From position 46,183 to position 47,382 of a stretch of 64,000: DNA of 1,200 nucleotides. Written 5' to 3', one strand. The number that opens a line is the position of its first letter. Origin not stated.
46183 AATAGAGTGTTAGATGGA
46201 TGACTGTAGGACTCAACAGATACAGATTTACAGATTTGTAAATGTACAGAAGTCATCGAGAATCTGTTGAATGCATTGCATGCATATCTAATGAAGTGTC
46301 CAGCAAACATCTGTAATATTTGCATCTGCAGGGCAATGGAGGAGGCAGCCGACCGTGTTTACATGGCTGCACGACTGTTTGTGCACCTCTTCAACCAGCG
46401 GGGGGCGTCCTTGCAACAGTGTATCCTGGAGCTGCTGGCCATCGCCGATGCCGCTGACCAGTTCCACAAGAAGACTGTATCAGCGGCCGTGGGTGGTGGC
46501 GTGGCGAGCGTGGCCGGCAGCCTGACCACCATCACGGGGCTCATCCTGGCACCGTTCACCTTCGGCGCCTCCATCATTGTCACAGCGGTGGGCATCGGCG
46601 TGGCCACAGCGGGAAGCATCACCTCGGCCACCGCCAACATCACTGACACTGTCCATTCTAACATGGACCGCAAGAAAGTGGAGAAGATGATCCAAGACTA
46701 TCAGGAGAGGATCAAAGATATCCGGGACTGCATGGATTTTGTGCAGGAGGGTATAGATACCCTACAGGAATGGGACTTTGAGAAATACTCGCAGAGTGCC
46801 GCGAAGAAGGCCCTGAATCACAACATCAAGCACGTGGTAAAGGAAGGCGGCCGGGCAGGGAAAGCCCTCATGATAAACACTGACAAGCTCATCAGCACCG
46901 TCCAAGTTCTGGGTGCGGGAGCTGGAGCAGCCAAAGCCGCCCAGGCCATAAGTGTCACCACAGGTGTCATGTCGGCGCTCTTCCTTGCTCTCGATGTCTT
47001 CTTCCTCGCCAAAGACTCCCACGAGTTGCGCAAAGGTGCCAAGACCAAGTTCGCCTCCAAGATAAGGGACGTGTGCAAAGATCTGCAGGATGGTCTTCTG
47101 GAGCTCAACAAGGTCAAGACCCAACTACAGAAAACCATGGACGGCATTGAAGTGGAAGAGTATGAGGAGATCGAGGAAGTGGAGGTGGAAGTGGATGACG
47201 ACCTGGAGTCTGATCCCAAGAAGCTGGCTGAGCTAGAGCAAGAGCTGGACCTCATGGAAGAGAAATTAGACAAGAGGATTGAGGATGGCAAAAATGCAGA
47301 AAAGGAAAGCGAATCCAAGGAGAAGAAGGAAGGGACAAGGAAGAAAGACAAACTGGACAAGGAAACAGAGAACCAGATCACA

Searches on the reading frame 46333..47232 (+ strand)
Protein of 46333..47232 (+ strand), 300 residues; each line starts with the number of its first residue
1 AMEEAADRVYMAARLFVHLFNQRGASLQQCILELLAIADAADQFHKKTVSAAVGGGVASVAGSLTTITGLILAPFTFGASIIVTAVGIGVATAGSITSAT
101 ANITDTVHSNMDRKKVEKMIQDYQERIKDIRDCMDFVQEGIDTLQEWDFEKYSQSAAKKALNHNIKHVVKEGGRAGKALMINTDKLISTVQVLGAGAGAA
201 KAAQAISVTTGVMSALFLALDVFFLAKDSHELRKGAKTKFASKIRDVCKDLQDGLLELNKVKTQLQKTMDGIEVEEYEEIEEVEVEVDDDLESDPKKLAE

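Call 54: find_homologous_proteins(query=window:46333-47232:+, max_evalue=0.00001)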
Query window:46333-47232:+ (300 aa): 293 proteins with E <= 0.00001 among 8000 candidates; the best 120 are listed.
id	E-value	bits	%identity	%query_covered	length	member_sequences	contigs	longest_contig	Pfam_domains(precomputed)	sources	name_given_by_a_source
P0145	5.3e-171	585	92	100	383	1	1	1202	PF05461.17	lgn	-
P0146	2.4e-169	580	92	100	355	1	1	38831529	PF05461.17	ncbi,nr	ncbi:hypothetical protein NL108_015501 [Boleophthalmus pectinirostris]|nr:hypothetical protein NL108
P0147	7.3e-166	568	88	91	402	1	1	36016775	PF05461.17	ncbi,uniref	ncbi:apolipoprotein L6, partial [Scomber japonicus]|uniref:apolipoprotein L6 n=1 Tax=Scomber japonic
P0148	8.5e-165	565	90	100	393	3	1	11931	PF05461.17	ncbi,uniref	ncbi:hypothetical protein ILYODFUR_022105 [Ilyodon furcidens]|uniref:Uncharacterized protein n=1 Tax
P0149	8.7e-154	529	85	100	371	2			PF05461.17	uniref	uniref:Si:rp71-1g18.13 n=1 Tax=Gasterosteus aculeatus TaxID=69293 RepID=G3Q0U7_GASAC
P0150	1.3e-153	528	87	90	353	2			PF05461.17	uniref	uniref:Si:rp71-1g18.13 n=1 Tax=Neogobius melanostomus TaxID=47308 RepID=A0A8C6SVB6_9GOBI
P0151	5.6e-152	523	87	96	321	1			PF05461.17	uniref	uniref:Apolipoprotein L domain containing 1a n=1 Tax=Oryzias melastigma TaxID=30732 RepID=A0A3B3CUH6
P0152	6.6e-148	510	76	97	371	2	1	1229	PF05461.17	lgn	-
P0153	1.2e-146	505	86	94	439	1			PF05461.17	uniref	uniref:Uncharacterized protein n=1 Tax=Periophthalmus magnuspinnatus TaxID=409849 RepID=A0A3B4AG13_9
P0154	6.8e-146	503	81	91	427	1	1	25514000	PF05461.17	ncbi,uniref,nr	ncbi:hypothetical protein MATL_G00251860 [Megalops atlanticus]|uniref:Uncharacterized protein n=1 Ta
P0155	4.3e-144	497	89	88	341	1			PF05461.17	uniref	uniref:Apolipoprotein L domain containing 1a n=1 Tax=Amphiprion percula TaxID=161767 RepID=A0A3P8TYU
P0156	1.5e-142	492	88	88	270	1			PF05461.17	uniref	uniref:Apolipoprotein L domain containing 1a n=1 Tax=Xiphophorus couchianus TaxID=32473 RepID=A0A3B5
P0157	9.1e-140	483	76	100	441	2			PF05461.17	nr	nr:apolipoprotein L3 isoform X2 [Misgurnus anguillicaudatus]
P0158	9.2e-140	483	76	100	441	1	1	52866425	PF05461.17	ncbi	ncbi:apolipoprotein L6 isoform X2 [Misgurnus anguillicaudatus]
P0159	9.2e-140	483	80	91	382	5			PF05461.17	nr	nr:novel protein similar to human apolipoproteins [Danio rerio]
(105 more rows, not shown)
